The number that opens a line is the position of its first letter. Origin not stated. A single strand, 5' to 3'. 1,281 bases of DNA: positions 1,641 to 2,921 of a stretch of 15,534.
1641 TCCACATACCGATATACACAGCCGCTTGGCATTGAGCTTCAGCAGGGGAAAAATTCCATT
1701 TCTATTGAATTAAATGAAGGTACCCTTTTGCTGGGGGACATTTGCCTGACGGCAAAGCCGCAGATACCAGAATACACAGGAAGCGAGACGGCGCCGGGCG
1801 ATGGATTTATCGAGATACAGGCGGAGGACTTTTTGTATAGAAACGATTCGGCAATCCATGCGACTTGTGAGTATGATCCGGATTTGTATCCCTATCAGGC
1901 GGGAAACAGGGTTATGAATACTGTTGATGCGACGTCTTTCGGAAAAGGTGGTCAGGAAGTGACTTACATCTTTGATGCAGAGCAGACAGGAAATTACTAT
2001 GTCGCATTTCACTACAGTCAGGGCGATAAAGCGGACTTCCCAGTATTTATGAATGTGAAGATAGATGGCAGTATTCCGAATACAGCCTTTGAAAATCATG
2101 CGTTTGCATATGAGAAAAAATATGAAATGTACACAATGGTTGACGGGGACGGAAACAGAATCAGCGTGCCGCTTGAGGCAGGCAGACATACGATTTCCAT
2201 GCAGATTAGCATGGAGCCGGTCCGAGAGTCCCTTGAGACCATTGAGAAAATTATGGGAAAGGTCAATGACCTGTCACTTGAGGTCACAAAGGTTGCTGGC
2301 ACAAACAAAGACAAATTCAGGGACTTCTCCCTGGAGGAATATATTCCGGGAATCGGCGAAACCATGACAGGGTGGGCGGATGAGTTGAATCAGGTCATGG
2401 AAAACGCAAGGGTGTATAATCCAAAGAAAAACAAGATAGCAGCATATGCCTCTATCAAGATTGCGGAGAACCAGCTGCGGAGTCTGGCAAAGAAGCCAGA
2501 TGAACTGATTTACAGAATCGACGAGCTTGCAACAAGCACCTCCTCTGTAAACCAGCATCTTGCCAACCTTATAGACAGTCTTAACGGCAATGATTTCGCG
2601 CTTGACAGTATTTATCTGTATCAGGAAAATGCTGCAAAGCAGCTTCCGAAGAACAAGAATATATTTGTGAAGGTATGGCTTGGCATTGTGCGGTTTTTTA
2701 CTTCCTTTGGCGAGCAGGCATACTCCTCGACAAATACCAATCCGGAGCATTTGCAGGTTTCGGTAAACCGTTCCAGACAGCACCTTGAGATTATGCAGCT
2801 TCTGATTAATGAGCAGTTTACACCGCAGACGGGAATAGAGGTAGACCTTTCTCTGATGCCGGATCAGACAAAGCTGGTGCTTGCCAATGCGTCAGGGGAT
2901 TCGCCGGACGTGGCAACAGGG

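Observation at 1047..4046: Giant solute-binding protein carrying two CBM-like modules and a long helical spacer ahead of the SBP domain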

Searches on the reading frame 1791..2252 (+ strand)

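Call 16: search_protein_families(library=pfam, proteins=[window:1791-2252:+], max_evalue=10)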
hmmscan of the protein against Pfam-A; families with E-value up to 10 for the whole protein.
window:1791-2252:+ (154 aa): 5 families
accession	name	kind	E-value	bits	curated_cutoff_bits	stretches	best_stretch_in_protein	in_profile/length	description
PF04151.21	PPC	-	0.00091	20.5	25.9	1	29-71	25-66/70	Bacterial pre-peptidase C-terminal domain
PF17829.7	GH115_C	-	0.043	14.1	24.1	1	4-137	6-144/172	Glycosyl hydrolase family 115 C-terminal domain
PF25275.1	Golvesin_C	-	0.071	13.6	31.6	1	47-93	34-79/132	Golvesin C-terminal domain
PF16990.11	CBM_35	-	0.15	12.8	28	1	45-100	25-79/121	Carbohydrate binding module (family 35)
PF09394.16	Inhibitor_I42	-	0.16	12.7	27.2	1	43-77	41-75/91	Chagasin family peptidase inhibitor I42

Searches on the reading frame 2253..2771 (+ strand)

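Call 16: search_protein_families(library=pfam, proteins=[window:2253-2771:+], max_evalue=10)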
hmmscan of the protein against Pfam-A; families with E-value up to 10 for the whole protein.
window:2253-2771:+ (173 aa): 4 families
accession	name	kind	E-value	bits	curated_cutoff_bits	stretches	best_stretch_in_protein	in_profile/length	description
PF17726.7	DpnI_C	-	0.00013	22.5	23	1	104-141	10-47/70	Dam-replacing HTH domain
PF22944.1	DGKD_4H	-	0.0034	18.2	27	1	73-123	9-56/120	Diacylglycerol kinase delta, helical domain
PF00439.30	Bromodomain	-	0.0075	16.7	21.7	1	37-67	53-83/84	Bromodomain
PF20379.3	DUF6674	-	0.1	12.6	28.5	1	72-114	125-167/251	Family of unknown function (DUF6674)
